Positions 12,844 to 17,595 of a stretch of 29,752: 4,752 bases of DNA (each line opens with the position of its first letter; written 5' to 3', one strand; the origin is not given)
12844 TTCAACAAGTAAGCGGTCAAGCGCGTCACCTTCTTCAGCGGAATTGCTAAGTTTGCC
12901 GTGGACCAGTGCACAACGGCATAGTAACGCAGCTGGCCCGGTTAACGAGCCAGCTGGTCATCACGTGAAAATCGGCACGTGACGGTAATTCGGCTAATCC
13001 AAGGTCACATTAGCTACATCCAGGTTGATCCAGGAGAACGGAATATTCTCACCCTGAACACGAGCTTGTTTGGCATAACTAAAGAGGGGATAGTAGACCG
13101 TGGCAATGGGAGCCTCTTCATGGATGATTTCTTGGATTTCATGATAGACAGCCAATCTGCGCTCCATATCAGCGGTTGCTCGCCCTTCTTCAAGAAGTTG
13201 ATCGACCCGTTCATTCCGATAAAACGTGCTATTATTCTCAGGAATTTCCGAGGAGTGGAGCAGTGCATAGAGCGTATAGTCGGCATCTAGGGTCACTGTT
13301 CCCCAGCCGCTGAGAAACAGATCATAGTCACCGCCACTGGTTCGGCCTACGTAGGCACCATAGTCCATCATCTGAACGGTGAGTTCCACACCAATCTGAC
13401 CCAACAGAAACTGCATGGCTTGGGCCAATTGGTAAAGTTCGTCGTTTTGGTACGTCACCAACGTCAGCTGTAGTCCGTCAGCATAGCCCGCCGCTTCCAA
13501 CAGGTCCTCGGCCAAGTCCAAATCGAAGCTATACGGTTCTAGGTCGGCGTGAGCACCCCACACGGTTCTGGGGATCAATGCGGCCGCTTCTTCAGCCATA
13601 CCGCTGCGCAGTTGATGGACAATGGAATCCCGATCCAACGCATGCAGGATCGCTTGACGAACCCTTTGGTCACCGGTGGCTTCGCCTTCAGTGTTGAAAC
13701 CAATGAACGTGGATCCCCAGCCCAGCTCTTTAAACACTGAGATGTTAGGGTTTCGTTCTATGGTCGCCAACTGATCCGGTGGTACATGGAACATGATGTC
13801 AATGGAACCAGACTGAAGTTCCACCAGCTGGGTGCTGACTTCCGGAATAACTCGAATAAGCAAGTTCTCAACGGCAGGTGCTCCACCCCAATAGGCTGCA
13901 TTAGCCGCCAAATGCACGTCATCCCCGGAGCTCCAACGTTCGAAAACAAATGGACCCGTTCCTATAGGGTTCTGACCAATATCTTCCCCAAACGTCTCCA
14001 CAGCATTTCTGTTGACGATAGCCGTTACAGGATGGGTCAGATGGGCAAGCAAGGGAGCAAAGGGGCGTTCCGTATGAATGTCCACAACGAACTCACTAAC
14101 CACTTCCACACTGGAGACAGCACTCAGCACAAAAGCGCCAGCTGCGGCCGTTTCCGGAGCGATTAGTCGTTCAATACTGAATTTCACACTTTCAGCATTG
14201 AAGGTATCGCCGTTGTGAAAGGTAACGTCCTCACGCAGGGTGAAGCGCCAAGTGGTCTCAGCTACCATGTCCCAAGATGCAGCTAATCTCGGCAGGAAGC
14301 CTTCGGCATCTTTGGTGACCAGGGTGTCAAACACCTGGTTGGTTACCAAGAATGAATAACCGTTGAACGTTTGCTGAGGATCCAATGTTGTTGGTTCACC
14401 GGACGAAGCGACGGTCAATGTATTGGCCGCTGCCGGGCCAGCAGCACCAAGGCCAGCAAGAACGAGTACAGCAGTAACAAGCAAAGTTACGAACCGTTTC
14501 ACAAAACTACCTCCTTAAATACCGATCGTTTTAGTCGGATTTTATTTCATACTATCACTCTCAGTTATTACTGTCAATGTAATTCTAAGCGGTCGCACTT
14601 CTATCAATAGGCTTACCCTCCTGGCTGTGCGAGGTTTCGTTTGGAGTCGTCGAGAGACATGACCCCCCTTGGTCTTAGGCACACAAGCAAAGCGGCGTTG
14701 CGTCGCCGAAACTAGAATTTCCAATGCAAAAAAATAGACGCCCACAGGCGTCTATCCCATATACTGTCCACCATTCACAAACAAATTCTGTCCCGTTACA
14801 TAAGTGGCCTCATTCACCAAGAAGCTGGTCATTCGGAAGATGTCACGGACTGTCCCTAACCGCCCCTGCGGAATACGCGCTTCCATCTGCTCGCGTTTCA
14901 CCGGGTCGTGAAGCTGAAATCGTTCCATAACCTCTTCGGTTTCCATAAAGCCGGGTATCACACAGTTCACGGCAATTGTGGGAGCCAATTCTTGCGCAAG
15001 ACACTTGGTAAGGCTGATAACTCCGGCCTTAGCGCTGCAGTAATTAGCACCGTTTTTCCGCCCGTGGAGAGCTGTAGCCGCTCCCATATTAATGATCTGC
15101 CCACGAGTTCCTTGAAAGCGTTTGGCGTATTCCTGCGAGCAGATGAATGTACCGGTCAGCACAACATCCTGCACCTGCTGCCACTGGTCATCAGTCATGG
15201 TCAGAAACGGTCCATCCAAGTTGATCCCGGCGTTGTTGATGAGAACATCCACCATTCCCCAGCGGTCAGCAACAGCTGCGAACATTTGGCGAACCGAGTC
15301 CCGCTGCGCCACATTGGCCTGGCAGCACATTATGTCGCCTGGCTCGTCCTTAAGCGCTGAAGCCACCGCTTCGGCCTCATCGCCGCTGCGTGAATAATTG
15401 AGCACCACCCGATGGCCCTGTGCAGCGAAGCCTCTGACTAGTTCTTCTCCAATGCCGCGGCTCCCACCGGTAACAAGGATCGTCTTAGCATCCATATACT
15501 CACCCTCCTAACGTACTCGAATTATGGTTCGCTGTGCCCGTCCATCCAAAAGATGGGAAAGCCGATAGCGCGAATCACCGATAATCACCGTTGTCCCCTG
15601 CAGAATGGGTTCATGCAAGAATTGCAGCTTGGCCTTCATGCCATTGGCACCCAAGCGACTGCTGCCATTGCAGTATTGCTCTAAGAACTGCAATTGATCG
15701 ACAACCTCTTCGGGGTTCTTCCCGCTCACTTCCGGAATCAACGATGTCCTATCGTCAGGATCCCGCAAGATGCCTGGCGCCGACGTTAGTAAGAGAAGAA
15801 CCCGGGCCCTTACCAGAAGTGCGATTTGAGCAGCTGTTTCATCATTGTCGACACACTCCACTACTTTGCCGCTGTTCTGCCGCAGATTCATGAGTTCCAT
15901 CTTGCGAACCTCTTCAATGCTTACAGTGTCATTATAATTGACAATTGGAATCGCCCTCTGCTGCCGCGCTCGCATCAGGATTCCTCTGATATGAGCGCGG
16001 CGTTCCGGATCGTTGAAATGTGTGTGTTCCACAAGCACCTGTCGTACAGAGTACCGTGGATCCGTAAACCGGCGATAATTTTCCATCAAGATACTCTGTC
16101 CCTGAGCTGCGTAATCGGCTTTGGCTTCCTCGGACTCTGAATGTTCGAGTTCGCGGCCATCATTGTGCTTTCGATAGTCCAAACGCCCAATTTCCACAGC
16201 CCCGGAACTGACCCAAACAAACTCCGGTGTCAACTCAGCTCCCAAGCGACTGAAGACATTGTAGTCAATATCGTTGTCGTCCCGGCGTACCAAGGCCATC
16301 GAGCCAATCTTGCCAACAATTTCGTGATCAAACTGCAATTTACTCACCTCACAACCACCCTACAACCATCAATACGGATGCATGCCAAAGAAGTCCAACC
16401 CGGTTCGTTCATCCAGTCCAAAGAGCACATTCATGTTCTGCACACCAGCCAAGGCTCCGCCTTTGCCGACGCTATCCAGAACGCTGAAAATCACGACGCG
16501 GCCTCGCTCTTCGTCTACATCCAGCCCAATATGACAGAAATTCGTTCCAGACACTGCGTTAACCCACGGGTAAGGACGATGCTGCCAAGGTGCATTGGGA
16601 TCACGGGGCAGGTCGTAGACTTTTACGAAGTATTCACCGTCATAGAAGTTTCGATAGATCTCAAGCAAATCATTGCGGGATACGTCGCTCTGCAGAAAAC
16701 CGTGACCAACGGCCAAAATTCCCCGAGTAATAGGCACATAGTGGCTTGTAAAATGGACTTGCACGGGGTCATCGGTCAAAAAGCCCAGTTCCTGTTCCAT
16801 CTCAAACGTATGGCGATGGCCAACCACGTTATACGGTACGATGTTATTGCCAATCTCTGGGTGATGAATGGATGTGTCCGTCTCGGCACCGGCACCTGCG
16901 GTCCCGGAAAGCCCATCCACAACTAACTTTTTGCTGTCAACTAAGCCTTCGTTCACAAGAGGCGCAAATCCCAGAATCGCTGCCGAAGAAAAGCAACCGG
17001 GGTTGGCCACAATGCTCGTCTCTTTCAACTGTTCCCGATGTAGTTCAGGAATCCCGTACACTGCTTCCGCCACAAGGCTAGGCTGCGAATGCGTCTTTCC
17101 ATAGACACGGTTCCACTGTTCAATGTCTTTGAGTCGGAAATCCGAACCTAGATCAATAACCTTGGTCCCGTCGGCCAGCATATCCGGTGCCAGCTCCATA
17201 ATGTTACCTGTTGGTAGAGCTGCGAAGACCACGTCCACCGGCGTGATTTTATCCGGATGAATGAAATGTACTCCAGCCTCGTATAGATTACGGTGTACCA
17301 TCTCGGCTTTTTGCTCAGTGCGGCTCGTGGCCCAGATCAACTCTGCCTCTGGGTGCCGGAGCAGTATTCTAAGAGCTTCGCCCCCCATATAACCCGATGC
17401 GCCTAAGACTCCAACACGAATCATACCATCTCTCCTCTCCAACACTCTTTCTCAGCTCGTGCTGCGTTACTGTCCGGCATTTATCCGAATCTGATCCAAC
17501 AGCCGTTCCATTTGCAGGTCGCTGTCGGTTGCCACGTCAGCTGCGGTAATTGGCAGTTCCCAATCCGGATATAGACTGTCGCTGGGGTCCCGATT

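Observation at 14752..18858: Candidate undescribed pathway: ProB-like kinase + ArgC-like reductase + Ser-less SDR (+ S41-like protein) in one cassette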

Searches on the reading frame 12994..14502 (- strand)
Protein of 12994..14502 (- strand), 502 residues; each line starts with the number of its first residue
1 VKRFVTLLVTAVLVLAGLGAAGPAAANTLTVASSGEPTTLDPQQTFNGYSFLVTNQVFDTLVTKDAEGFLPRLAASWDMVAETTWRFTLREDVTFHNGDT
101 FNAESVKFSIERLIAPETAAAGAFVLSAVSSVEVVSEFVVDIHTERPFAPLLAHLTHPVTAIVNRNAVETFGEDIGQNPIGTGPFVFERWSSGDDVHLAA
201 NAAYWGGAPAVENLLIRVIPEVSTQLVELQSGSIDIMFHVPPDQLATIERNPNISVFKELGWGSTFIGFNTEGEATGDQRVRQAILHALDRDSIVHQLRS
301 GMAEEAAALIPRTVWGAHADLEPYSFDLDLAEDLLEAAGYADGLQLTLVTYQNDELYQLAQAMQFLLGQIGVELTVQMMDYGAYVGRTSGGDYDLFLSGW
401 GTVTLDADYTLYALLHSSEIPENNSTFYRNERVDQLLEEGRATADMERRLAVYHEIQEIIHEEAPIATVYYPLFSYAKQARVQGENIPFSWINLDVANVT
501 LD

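Call 3: search_protein_families(library=pfam, proteins=[window:12994-14502:-])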
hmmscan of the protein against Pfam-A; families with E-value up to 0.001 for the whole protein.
window:12994-14502:- (502 aa): 1 family
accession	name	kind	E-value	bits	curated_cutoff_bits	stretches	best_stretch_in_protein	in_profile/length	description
PF00496.27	SBP_bac_5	-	5.6e-92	309.1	32.4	1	70-419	3-365/368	Bacterial extracellular solute-binding proteins, family 5 Middle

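Call 4: search_protein_families(library=ncbifam, proteins=[window:12994-14502:-])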
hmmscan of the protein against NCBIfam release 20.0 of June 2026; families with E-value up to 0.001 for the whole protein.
window:12994-14502:- (502 aa): 11 families
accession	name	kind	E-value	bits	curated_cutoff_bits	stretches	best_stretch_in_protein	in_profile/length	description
NF011942.0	PRK15413.1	equivalog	4.8e-65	220.2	594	1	9-468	10-479/512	glutathione ABC transporter substrate-binding protein GsiB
NF045468.1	Opp5A_nikA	equivalog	4.8e-64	216.6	600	1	25-483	16-470/488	nickel ABC transporter substrate-binding protein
TIGR02294.1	nickel_nikA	equivalog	4.5e-58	197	393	1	27-486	6-482/501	nickel ABC transporter substrate-binding protein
NF043070.1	DppA_dipep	equivalog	6.3e-50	170.2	1005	1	12-469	14-508/535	dipeptide ABC transporter periplasmic-binding protein DppA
NF045467.1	Opp4A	equivalog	9.8e-50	169.3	650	2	173-488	201-544/556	oligopeptide ABC transporter substrate-binding protein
NF047575.1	opine_bind_CntA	exception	1.1e-47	162.9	800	1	27-464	37-497/535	staphylopine-dependent metal ABC transporter substrate-binding lipoprotein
NF011689.0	PRK15109.1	equivalog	2.8e-44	151.7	560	1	34-474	41-512/547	ABC transporter substrate-binding protein SapA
NF011684.0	PRK15104.1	equivalog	7.5e-34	117.3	947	1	20-471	30-510/543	oligopeptide ABC transporter substrate-binding protein OppA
NF007287.0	PRK09755.1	equivalog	3e-27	95.7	1098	1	5-474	10-506/535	ABC transporter substrate-binding protein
TIGR04028.1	SBP_KPN_01854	hypoth_equivalog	5.4e-27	94.5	468.5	1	53-484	26-492/509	TIGR04028 family ABC transporter substrate-binding protein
NF010149.0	PRK13626.1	equivalog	5e-23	81.6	476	1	52-461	145-518/552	HTH-type transcriptional regulator SgrR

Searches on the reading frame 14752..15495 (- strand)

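Call 3: search_protein_families(library=pfam, proteins=[window:14752-15495:-])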
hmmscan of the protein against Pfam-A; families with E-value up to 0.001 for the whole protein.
window:14752-15495:- (247 aa): 4 families
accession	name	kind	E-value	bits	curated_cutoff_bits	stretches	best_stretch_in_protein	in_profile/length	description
PF00106.31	adh_short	-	7.9e-54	182.5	26.6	1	4-192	1-190/195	short chain dehydrogenase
PF13561.12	adh_short_C2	-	1.8e-53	182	27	1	13-243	6-234/236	Enoyl-(Acyl carrier protein) reductase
PF08659.16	KR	-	2.1e-17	64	22.6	1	5-177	2-174/180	KR domain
PF01370.27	Epimerase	-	0.00048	20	20.9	1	6-75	1-63/240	NAD dependent epimerase/dehydratase family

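Call 4: search_protein_families(library=ncbifam, proteins=[window:14752-15495:-])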
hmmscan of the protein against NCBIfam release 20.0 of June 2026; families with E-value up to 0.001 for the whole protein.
window:14752-15495:- (247 aa): 230 families (the best 25 are shown)
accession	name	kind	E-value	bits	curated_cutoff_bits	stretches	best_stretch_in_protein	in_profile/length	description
TIGR01830.1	3oxo_ACP_reduc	equivalog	7.8e-62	209.1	297.75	1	7-243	2-237/239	3-oxoacyl-[acyl-carrier-protein] reductase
NF005559.1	PRK07231.1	subfamily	5.2e-58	196.5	215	1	2-245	3-248/249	glucose 1-dehydrogenase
NF009466.0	PRK12826.1-2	subfamily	5.3e-57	193.1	222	1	2-246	2-246/248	3-oxoacyl-ACP reductase FabG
NF004198.0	PRK05653.1-3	equivalog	4.8e-55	186.7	296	1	2-246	6-248/248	3-oxoacyl-ACP reductase FabG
TIGR01829.1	AcAcCoA_reduct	subfamily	1.2e-52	179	302.1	1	6-246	3-242/242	acetoacetyl-CoA reductase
NF004197.0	PRK05653.1-1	equivalog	1.5e-52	178.7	332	1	2-246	6-248/249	3-oxoacyl-ACP reductase FabG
NF004200.0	PRK05653.1-5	equivalog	3.5e-50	170.8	273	1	4-243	3-240/242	3-oxoacyl-ACP reductase FabG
NF004199.0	PRK05653.1-4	equivalog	6.3e-50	170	301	1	3-246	5-247/247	3-oxoacyl-ACP reductase FabG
NF009464.0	PRK12824.1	subfamily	9.8e-50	169.5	269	1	4-246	3-244/245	3-oxoacyl-ACP reductase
NF052558.1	MBtsdlDhBudC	equivalog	1e-49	169.4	270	1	2-244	2-241/250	meso-2,3-butanediol dehydrogenase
NF009546.0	PRK12935.1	equivalog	2.3e-49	168.2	418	1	2-246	5-247/247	acetoacetyl-CoA reductase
NF053542.1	FlxB_rubin_SDR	equivalog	1.8e-48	165.4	340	1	4-243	1-238/239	flexirubin biosynthesis SDR family reductase FlxB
NF006598.0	PRK09135.1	equivalog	4.1e-48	164.1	288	1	2-245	5-246/249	pteridine reductase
NF005811.0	PRK07677.1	equivalog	6.7e-48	163.5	318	1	1-246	1-249/254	2,4-dienoyl-CoA reductase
NF053807.1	RhamDHLra1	equivalog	7.3e-48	163.5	400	1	2-246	3-249/252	L-rhamnose 1-dehydrogenase Lra1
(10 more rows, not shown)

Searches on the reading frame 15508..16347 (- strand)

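Call 3: search_protein_families(library=pfam, proteins=[window:15508-16347:-])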
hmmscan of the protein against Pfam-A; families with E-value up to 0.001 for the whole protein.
window:15508-16347:- (279 aa): 1 family
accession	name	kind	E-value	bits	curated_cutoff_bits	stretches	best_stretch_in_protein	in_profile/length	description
PF00696.33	AA_kinase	-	2.7e-14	53.9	24.9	1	34-257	24-233/234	Amino acid kinase family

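Call 4: search_protein_families(library=ncbifam, proteins=[window:15508-16347:-])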
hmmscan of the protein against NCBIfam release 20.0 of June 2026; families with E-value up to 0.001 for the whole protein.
window:15508-16347:- (279 aa): 5 families
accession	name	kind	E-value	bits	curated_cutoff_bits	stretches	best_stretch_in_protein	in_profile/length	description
TIGR01027.1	proB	equivalog_domain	1.9e-23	83.2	186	1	9-275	2-250/363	glutamate 5-kinase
TIGR01092.1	P5CS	equivalog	1e-20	73.6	796.75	1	41-271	46-268/715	delta l-pyrroline-5-carboxylate synthetase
NF010659.0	PRK14058.1-1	equivalog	2e-08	33.7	223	1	165-261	168-251/267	[LysW]-aminoadipate kinase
TIGR00761.1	argB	equivalog_domain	0.00047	19.8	151.3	1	165-215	153-201/231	acetylglutamate kinase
NF010661.0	PRK14058.1-3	equivalog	0.00067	18.8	251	1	158-212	165-218/283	acetylglutamate/acetylaminoadipate kinase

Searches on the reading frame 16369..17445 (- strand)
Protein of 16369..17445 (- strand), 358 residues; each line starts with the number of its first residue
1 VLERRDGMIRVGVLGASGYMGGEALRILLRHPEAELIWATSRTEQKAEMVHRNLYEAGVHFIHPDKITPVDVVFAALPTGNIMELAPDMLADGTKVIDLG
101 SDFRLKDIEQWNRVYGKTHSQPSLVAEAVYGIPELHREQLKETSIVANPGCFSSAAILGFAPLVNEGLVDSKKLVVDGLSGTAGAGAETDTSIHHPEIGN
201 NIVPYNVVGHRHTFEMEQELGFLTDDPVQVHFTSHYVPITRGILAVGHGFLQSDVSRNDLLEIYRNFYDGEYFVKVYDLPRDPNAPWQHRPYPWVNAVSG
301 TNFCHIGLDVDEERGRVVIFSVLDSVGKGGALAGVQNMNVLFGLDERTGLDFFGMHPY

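Call 3: search_protein_families(library=pfam, proteins=[window:16369-17445:-])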
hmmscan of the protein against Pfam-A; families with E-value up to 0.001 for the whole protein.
window:16369-17445:- (358 aa): 5 families
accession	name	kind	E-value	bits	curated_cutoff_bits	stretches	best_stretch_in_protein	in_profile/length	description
PF22698.1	Semialdhyde_dhC_1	-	1.7e-46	158.5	27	1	151-324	1-164/165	Semialdehyde dehydrogenase, dimerisation domain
PF01118.30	Semialdhyde_dh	-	1.6e-25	90.3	26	1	10-142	1-120/121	Semialdehyde dehydrogenase, NAD binding domain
PF02774.23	Semialdhyde_dhC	-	3.6e-20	73.3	26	1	161-326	2-182/184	Semialdehyde dehydrogenase, dimerisation domain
PF03807.23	F420_oxidored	-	0.00048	21.1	21.6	1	10-99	1-91/94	NADP oxidoreductase coenzyme F420-dependent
PF01408.29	GFO_IDH_MocA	-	0.00099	20.2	24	0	9-97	1-90/120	Oxidoreductase family, NAD-binding Rossmann fold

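Call 4: search_protein_families(library=ncbifam, proteins=[window:16369-17445:-])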
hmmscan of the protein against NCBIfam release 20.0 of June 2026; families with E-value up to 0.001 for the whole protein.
window:16369-17445:- (358 aa): 6 families
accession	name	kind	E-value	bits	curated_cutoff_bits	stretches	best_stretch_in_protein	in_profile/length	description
TIGR01850.1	argC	equivalog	9.3e-108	360.5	233.6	1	9-357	1-345/345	N-acetyl-gamma-glutamyl-phosphate reductase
TIGR01851.1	argC_other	equivalog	1.5e-25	90.1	229.85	1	127-344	88-310/310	N-acetyl-gamma-glutamyl-phosphate reductase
NF006416.0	PRK08664.1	subfamily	2.6e-15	56.5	232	1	8-287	3-283/350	aspartate-semialdehyde dehydrogenase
TIGR00978.1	asd_EA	equivalog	4.3e-13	49.1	301.2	1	9-289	1-283/342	aspartate-semialdehyde dehydrogenase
NF011456.0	PRK14874.1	equivalog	1.6e-09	37.3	223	1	8-189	4-167/346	aspartate-semialdehyde dehydrogenase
TIGR01296.1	asd_B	equivalog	1.9e-06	27.2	324.2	1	10-189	1-163/339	aspartate-semialdehyde dehydrogenase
